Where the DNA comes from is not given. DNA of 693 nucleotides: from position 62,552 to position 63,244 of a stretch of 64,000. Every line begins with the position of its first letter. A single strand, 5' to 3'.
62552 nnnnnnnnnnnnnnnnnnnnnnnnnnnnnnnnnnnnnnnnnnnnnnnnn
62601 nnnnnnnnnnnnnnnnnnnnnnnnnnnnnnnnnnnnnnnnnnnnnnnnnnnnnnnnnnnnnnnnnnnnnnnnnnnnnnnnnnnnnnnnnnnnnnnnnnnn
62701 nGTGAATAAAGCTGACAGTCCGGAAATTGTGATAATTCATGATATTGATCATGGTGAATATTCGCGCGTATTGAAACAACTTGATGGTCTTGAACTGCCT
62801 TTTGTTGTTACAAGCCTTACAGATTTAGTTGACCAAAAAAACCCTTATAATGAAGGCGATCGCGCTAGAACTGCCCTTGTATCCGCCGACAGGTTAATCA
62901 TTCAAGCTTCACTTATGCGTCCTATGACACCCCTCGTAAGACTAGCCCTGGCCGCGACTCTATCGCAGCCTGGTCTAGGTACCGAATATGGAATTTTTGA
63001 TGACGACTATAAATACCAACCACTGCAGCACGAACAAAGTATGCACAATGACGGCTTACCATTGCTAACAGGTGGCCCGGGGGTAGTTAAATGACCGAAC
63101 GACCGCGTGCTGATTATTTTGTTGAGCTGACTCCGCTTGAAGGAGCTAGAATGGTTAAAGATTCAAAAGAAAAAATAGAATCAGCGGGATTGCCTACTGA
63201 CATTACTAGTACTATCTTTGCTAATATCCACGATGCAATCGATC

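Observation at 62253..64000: Block of at least five translationally coupled unknown ORFs occupies the position where atpD/atpC are expected after atpG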

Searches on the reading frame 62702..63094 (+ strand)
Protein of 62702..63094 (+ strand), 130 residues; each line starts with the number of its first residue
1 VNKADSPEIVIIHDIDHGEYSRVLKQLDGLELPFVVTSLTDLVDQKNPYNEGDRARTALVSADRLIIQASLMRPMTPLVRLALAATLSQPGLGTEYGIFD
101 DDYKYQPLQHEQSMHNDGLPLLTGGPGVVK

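Call 5: search_protein_families(library=pfam, proteins=[window:62702-63094:+], max_evalue=1)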
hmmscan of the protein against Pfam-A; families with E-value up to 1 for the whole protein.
window:62702-63094:+ (130 aa): 0 families

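Call 6: search_protein_families(library=phrogs, proteins=[window:62702-63094:+], max_evalue=1)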
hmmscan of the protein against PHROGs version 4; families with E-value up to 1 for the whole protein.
window:62702-63094:+ (130 aa): 0 families

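Call 18: search_protein_families(library=ncbifam, proteins=[window:62702-63094:+], max_evalue=1)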
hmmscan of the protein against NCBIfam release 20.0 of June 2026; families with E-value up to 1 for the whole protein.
window:62702-63094:+ (130 aa): 0 families

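Call 19: search_protein_families(library=padloc, proteins=[window:62702-63094:+], max_evalue=1)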
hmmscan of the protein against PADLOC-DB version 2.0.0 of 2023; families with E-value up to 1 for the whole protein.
window:62702-63094:+ (130 aa): 0 families

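Call 22: find_homologous_proteins(query=window:62702-63094:+, max_evalue=0.01)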
Query window:62702-63094:+ (130 aa): 1 proteins with E <= 0.01 among 55 candidates.
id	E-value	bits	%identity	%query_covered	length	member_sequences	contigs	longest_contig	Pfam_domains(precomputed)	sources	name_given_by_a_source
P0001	1.0e-79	283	100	100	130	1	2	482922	-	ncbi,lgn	-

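Call 28: find_related_loci(query=window:62702-63094:+, collection=viral_contigs, flank=5000)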
Query window:62702-63094:+ (130 aa) in viral_contigs; peptide patterns used: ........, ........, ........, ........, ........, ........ (x = any residue, [..] = any of these).
22 stretches matched a pattern, but none encodes a relative of the query by tblastn (E <= 1e-3).

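Call 29: find_encoding_contigs(protein=P0001, flank=10000, max_places=5)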
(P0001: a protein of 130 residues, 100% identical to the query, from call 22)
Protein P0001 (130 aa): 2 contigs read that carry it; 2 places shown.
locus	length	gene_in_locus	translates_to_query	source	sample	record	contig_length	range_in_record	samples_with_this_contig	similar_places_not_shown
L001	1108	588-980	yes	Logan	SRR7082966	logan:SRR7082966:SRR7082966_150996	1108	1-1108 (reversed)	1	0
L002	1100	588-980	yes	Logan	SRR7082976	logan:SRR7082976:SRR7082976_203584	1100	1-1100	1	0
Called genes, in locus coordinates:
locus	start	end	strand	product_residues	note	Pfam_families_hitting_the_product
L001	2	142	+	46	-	?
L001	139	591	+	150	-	-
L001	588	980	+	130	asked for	-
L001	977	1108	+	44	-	?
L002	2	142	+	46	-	?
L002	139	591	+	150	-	-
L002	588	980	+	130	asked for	-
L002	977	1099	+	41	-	?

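Call 35: search_protein_representatives(protein=window:62702-63094:+)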
Query: 130 residues. Proteins with E-value up to 0.001 (for the whole library): 37; up to 1e-10: 5; up to 1e-30: 1. The best 37 are listed.
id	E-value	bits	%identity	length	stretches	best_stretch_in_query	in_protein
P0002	9.7e-35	135.7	60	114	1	6-111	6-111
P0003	1.2e-13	67.5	38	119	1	8-113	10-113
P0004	9.0e-13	64.7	36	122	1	8-112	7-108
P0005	7.1e-12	61.8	38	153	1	3-114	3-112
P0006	7.5e-12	61.7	40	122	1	7-106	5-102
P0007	2.2e-10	56.9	36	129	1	6-112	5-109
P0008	2.9e-09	53.3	36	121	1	2-111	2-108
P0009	3.0e-09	53.3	35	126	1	8-113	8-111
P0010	6.1e-09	52.3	38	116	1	6-109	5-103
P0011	6.9e-09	52.1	34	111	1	5-109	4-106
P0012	7.6e-09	52.0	28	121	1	6-108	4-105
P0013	1.0e-08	51.5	40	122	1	6-108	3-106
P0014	1.4e-08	51.1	38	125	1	6-113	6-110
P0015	1.6e-08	50.9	33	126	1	8-112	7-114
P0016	4.3e-08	49.5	32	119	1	6-108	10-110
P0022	7.0e-07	45.6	31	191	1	6-112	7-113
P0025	9.0e-06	42.0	39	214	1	8-112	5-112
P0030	1.6e-04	38.0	31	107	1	4-104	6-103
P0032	4.2e-04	36.6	22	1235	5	5-56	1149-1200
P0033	5.0e-04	36.4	33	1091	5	12-44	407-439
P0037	6.9e-04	36.0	33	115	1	1-104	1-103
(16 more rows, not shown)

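Call 38: search_solved_structures(query=A2, max_evalue=10)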
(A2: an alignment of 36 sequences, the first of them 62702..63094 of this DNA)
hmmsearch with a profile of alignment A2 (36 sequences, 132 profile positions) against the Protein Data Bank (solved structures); distinct sequences matched with E-value up to 10: 2.
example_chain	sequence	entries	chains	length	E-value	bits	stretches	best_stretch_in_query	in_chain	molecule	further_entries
9szu_A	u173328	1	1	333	0.045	16.9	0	48-89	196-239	PLZ2.3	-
8r8o_A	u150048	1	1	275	0.27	14.4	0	51-96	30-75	HalluTIM3-1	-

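Call 39: search_protein_families(library=pfam, alignment_id=A2, max_evalue=0.01)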
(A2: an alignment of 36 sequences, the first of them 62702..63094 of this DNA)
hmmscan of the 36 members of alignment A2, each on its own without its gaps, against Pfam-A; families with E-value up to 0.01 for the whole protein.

A. member 1, window:62702-63094:+ (130 aa): 0 families

B. families by the number of members that match (of 36 scanned): 0 families

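Call 40: find_encoding_contigs(protein=P0003, flank=6000, max_places=3)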
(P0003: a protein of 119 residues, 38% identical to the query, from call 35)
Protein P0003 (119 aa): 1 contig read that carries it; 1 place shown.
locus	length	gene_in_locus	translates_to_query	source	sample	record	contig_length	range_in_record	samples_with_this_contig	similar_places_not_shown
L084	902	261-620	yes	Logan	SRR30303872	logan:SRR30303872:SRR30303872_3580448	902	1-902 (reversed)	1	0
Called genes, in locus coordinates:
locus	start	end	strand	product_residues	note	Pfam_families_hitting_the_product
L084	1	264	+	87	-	?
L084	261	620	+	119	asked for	-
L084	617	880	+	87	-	-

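Call 43: find_related_loci(query=A3, collection=metagenome_contigs, flank=6000)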
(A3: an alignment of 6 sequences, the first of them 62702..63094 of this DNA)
Query A3 (130 aa) in metagenome_contigs; peptide patterns used: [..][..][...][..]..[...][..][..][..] (x = any residue, [..] = any of these).
89 stretches matched a pattern; 1 encode a relative of the query (tblastn E <= 1e-3); 1 distinct loci.
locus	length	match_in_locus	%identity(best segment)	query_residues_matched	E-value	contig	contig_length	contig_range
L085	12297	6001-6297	37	8-109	6e-18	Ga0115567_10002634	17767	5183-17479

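Call 46: find_encoding_contigs(protein=P0025, flank=5000, max_places=2)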
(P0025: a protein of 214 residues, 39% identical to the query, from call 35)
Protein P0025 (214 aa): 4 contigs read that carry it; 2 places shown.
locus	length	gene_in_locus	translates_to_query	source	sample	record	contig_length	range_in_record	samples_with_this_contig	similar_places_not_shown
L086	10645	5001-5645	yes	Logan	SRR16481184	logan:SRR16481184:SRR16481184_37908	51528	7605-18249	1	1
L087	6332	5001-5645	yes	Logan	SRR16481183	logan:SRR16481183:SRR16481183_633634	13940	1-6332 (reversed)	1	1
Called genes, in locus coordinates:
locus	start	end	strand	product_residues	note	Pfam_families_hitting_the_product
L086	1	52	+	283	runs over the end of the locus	PF00119:ATP-synt_A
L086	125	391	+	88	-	PF00137:ATP-synt_C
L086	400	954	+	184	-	PF00430:ATP-synt_B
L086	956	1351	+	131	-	PF00213:OSCP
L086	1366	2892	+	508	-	PF00006:ATP-synt_ab, PF00306:ATP-synt_ab_C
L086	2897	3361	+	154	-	-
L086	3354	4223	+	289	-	PF00231:ATP-synt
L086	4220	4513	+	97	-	-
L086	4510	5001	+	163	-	-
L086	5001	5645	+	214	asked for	-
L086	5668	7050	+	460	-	PF02874:ATP-synt_ab_N, PF00006:ATP-synt_ab, PF22919:ATP-synt_VA_C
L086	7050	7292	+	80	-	-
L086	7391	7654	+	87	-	-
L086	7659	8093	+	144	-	PF02823:ATP-synt_DE_N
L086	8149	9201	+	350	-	PF18484:CDCA (weak)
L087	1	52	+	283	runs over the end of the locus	PF00119:ATP-synt_A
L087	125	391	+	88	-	PF00137:ATP-synt_C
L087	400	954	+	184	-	PF00430:ATP-synt_B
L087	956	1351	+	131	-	PF00213:OSCP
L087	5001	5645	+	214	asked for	-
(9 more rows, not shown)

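Call 47: find_encoding_contigs(protein=P0012, flank=5000, max_places=2)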
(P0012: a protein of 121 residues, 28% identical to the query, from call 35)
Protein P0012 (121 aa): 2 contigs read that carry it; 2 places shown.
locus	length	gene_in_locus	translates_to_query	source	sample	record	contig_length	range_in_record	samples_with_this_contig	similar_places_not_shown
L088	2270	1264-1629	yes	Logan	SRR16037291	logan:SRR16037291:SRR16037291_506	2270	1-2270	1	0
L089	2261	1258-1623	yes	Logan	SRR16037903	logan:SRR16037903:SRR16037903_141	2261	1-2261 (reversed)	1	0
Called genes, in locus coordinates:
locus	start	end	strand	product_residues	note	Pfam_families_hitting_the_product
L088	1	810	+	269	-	?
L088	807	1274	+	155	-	-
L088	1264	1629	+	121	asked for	-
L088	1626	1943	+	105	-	-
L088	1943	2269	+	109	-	?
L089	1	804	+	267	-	?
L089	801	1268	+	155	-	-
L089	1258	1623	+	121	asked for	-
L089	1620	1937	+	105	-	-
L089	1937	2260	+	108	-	?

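Call 48: find_encoding_contigs(protein=P0037, flank=5000, max_places=2)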
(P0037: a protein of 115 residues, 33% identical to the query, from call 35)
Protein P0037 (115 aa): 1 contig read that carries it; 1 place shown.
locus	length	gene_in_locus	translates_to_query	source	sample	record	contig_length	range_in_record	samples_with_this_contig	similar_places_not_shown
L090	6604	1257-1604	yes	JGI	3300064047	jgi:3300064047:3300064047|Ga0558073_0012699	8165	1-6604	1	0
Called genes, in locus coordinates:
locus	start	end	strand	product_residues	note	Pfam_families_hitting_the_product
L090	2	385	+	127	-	?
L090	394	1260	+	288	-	PF00231:ATP-synt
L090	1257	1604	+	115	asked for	-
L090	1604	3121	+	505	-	PF02874:ATP-synt_ab_N, PF00006:ATP-synt_ab, PF22919:ATP-synt_VA_C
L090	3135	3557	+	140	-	PF02823:ATP-synt_DE_N, PF00401:ATP-synt_DE (weak)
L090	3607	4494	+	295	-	PF01040:UbiA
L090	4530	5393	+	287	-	-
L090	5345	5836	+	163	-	-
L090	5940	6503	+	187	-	-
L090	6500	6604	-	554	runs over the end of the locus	?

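Call 49: find_encoding_contigs(protein=P0030, flank=5000, max_places=2)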
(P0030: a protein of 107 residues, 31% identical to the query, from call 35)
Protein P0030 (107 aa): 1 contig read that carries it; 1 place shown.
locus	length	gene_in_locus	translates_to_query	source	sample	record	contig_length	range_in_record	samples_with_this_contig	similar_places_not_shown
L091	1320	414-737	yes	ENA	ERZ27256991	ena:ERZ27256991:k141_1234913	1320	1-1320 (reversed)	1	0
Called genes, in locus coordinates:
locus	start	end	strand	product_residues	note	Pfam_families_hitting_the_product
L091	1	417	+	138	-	?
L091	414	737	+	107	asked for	-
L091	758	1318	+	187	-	?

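Call 51: predict_structure(alignment_id=A2)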
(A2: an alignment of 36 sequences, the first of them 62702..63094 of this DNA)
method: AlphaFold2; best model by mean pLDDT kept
length: 130 residues; sequences in the alignment: 36
mean_pLDDT: 86.2   pTM: 0.79
mean pLDDT of the five models: 86.2, 86.1, 85.6, 85.0, 85.0
residues with pLDDT >= 90: 92; 70-90: 13; 50-70: 15; < 50: 10
segments of 3 or more residues with pLDDT < 50: 114-116
pLDDT, mean of each block of 10 residues (from residue 1): 75 97 94 95 96 93 97 97 90 91 93 51 51
secondary structure, 60 per line:
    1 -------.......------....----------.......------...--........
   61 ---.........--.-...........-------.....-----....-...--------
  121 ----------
elements in order: E8-14 H21-24 E35-41 H53-60 E64-68 H77-87 E95-99 E105-108

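Call 73: fold_search(model_id=the predicted structure, library=viral)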
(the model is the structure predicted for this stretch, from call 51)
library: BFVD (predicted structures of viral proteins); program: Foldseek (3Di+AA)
matches with E <= 10: 776; with E <= 0.001: 0
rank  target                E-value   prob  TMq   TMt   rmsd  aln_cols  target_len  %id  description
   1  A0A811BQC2            1.0e-03  0.98  0.42  0.25  13.3       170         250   11  YspA cpYpsA-related SLOG domain-containing protein [Pandoravirus japonicus]
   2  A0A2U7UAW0            2.4e-03  0.97  0.40  0.32   9.3       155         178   11  YspA cpYpsA-related SLOG domain-containing protein [Pandoravirus quercus]
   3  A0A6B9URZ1            3.1e-03  0.99  0.44  0.31   6.8       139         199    7  (no name in the UniProt tables at hand)
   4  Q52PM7                8.1e-03  0.87  0.36  0.12   6.5       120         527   12  SGNH hydrolase-type esterase domain-containing protein [Xanthomonas phage Xp15]
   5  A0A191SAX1            8.7e-03  0.96  0.43  0.39   8.0       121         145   10  (no name in the UniProt tables at hand)
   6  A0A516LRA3            1.1e-02  0.96  0.45  0.37   7.8       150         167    9  (no name in the UniProt tables at hand)
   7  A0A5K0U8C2            1.3e-02  0.92  0.37  0.16   7.9       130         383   12  Diacylglycerol kinase family lipid kinase [Yasminevirus sp. GU-2018]
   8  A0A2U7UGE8            1.8e-02  0.95  0.44  0.32   6.4       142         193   12  YspA cpYpsA-related SLOG domain-containing protein [Pandoravirus macleodensis]
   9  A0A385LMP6            1.8e-02  0.82  0.42  0.12   9.4       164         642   11  (no name in the UniProt tables at hand)
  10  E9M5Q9                2.1e-02  0.93  0.39  0.05   5.1       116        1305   12  Tegument protein/FGARAT [Cricetid gammaherpesvirus 2]
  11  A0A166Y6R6            4.1e-02  0.91  0.50  0.43   6.8       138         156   17  DUF4406 domain-containing protein [Gordonia phage Demosthenes]
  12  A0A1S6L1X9            4.3e-02  0.57  0.33  0.16   7.4       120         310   17  (no name in the UniProt tables at hand)
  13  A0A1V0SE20            4.9e-02  0.72  0.38  0.07   5.6       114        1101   14  Deoxycytidylate deaminase [Indivirus ILV1]
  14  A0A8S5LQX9            4.9e-02  0.38  0.30  0.29   6.6       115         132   12  Uncharacterized protein [Siphoviridae sp. ctTC45]
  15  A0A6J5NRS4            4.9e-02  0.18  0.23  0.15  11.9       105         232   20  Glycosyl transferase, family 25 [uncultured Caudovirales phage]
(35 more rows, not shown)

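Call 80: find_homologous_proteins(query=A2, max_evalue=0.001)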
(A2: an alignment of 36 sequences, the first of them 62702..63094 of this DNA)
Query A2 (36 sequences) (130 aa, profile of the alignment): 7 proteins with E <= 0.001 among 6998 candidates.
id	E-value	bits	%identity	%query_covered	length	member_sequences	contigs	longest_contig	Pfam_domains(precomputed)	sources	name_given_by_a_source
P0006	4.5e-39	151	41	77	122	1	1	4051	-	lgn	-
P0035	1.0e-34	137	30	78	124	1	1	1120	-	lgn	-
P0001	5.7e-34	135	100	100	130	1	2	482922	-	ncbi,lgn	-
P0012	8.8e-34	134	30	75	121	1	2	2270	-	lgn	-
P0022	1.4e-30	124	32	91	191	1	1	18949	-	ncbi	-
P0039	9.4e-30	121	34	82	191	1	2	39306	-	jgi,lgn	jgi:hypothetical protein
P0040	3.1e-27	113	30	87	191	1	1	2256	-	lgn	-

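Call 82: find_encoding_contigs(protein=P0039, flank=5000, max_places=2)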
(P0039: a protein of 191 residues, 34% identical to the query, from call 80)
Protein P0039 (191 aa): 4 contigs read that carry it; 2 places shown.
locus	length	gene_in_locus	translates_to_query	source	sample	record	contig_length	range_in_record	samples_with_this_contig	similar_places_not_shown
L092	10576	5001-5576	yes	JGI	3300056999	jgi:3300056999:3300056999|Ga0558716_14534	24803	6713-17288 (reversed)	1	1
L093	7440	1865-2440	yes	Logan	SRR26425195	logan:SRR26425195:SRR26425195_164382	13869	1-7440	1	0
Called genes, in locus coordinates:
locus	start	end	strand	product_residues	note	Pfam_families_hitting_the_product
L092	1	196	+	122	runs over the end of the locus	PF09527:ATPase_gene1 (weak)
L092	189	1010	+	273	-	PF00119:ATP-synt_A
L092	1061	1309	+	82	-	PF00137:ATP-synt_C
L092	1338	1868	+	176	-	PF00430:ATP-synt_B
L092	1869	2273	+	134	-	PF00213:OSCP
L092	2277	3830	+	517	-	PF02874:ATP-synt_ab_N (weak), PF00006:ATP-synt_ab, PF00306:ATP-synt_ab_C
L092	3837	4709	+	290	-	PF00231:ATP-synt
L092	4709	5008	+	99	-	-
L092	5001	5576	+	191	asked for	-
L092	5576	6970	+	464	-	PF02874:ATP-synt_ab_N, PF00006:ATP-synt_ab, PF22919:ATP-synt_VA_C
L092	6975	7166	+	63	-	-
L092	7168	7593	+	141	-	PF02823:ATP-synt_DE_N, PF00401:ATP-synt_DE (weak)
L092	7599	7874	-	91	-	-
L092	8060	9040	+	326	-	PF18484:CDCA (weak)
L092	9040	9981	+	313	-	-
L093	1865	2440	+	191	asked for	-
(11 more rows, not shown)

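Call 83: find_encoding_contigs(protein=P0006, flank=5000, max_places=2)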
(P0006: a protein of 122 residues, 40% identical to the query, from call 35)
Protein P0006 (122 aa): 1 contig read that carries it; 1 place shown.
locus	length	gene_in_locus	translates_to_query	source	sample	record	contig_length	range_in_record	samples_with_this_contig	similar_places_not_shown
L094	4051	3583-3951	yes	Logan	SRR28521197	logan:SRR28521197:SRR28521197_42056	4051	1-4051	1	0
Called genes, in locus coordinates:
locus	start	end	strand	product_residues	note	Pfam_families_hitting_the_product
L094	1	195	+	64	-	?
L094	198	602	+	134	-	PF00213:OSCP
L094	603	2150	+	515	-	PF02874:ATP-synt_ab_N (faint), PF00006:ATP-synt_ab, PF00306:ATP-synt_ab_C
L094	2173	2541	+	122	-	-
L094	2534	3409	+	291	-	PF00231:ATP-synt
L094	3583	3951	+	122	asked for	-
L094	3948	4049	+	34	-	?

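Call 84: fold_search(model_id=the predicted structure, library=pdb)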
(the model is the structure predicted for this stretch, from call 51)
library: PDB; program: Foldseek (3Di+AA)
matches with E <= 10: 1351; with E <= 0.001: 0
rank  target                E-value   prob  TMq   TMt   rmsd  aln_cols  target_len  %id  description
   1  6y04_A                9.9e-03  0.91  0.40  0.31   9.0       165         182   12  Crystal structure of beta-carbonic anhydrase isoform I (TvaCA1) from the Trichomonas vaginalis protozoan. (released 2020-07-08)
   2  2w3q                  9.9e-03  0.80  0.35  0.23   9.4       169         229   13  Structure and inhibition of the CO2-sensing carbonic anhydrase Can2 from the pathogenic fungus Cryptococcus neoformans (released 2008-12-30)
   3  1g5c_B                1.3e-02  0.77  0.36  0.32  10.6       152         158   13  CRYSTAL STRUCTURE OF THE 'CAB' TYPE BETA CLASS CARBONIC ANHYDRASE FROM METHANOBACTERIUM THERMOAUTOTROPHICUM (released 2001-04-04)
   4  2w3n_B                1.5e-02  0.75  0.36  0.24   9.3       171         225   12  Structure and inhibition of the CO2-sensing carbonic anhydrase Can2 from the pathogenic fungus Cryptococcus neoformans (released 2008-12-30)
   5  1g5c_F                2.4e-02  0.82  0.38  0.34   9.1       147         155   12  CRYSTAL STRUCTURE OF THE 'CAB' TYPE BETA CLASS CARBONIC ANHYDRASE FROM METHANOBACTERIUM THERMOAUTOTROPHICUM (released 2001-04-04)
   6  2w3n_C                2.6e-02  0.63  0.36  0.24   9.6       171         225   12  Structure and inhibition of the CO2-sensing carbonic anhydrase Can2 from the pathogenic fungus Cryptococcus neoformans (released 2008-12-30)
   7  3dlb_B                3.6e-02  0.41  0.31  0.10   8.1       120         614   16  Crystal structure of the guide-strand-containing Argonaute protein silencing complex (released 2008-09-02)
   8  8txr_A                3.8e-02  0.57  0.32  0.12   7.6       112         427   13  E. coli ExoVII(H238A) (released 2024-01-31)
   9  3fni                  5.0e-02  0.85  0.40  0.35   5.2       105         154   14  Crystal structure of a diflavin flavoprotein A3 (all3895) from Nostoc sp., Northeast Structural Genomics Consortium Targ (released 2009-01-13)
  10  4b31_D                5.3e-02  0.87  0.42  0.11   5.5       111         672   13  Probing the active center of catalase-phenol oxidase from Scytalidium thermophilum (released 2013-04-10)
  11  3ipr_B                5.6e-02  0.77  0.40  0.38   5.0       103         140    8  Crystal structure of the Enterococcus faecalis gluconate specific EIIA phosphotransferase system component (released 2009-09-15)
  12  6hsq_D                5.6e-02  0.57  0.33  0.29   9.1       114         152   10  The crystal structure of type II Dehydroquinase from Psychromonas ingrahamii 37 crystal form 1 (released 2019-10-23)
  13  8ik1_A                6.0e-02  0.72  0.34  0.23   7.9       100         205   15  EstL5 in complex of PMSF (released 2023-03-29)
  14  4c6t_C                6.0e-02  0.63  0.37  0.34   5.0       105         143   11  Crystal structure of the RPS4 and RRS1 TIR domain heterodimer (released 2014-05-28)
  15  2b99_B                6.4e-02  0.57  0.35  0.33   5.7       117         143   12  Crystal Structure of an archaeal pentameric riboflavin synthase Complex with a Substrate analog inhibitor (released 2005-11-08)
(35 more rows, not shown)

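Call 93: search_protein_families(library=pfam, proteins=[P0032, P0033, P0022, P0025], max_evalue=0.01)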
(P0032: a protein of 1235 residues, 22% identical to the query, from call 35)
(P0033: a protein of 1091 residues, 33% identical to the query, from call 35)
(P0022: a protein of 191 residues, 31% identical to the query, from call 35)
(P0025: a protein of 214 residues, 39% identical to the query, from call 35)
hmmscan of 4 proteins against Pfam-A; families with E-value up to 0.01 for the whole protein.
P0032 (1235 aa): 5 families
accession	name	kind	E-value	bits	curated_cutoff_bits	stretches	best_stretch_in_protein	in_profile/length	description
PF07176.17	DUF1400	-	2.7e-08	34.6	23.4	0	1028-1077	69-116/127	Alpha/beta hydrolase of unknown function (DUF1400)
PF17890.6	WW_like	-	8.1e-05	23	37.8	0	256-272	18-34/53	Peptidoglycan hydrolase LytB WW-like domain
PF00041.27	fn3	-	0.00013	22.6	25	0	527-551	3-29/84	Fibronectin type III domain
PF10342.15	Kre9_KNH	-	0.0015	19.7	24.6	0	98-119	51-72/94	Kre9/KNH-like N-terminal Ig-like domain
PF12117.13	NS1_C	-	0.002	18.8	25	0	890-933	18-61/121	Parvovirus non-structural protein 1, C-terminal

P0033 (1091 aa): 3 families
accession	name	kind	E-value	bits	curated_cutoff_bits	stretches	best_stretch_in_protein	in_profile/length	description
PF21882.2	Gp53-like_C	-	1.8e-05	25.6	24.9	0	974-1013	7-46/84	Putative tail fiber protein gp53-like, C-terminal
PF11522.13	Pik1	-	0.00024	21.4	25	0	560-576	2-18/50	Yeast phosphatidylinositol-4-OH kinase Pik1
PF10091.15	Glycoamylase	-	0.0062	16.5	27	0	582-632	36-87/221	Putative glucoamylase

P0022 (191 aa): 0 families

P0025 (214 aa): 0 families
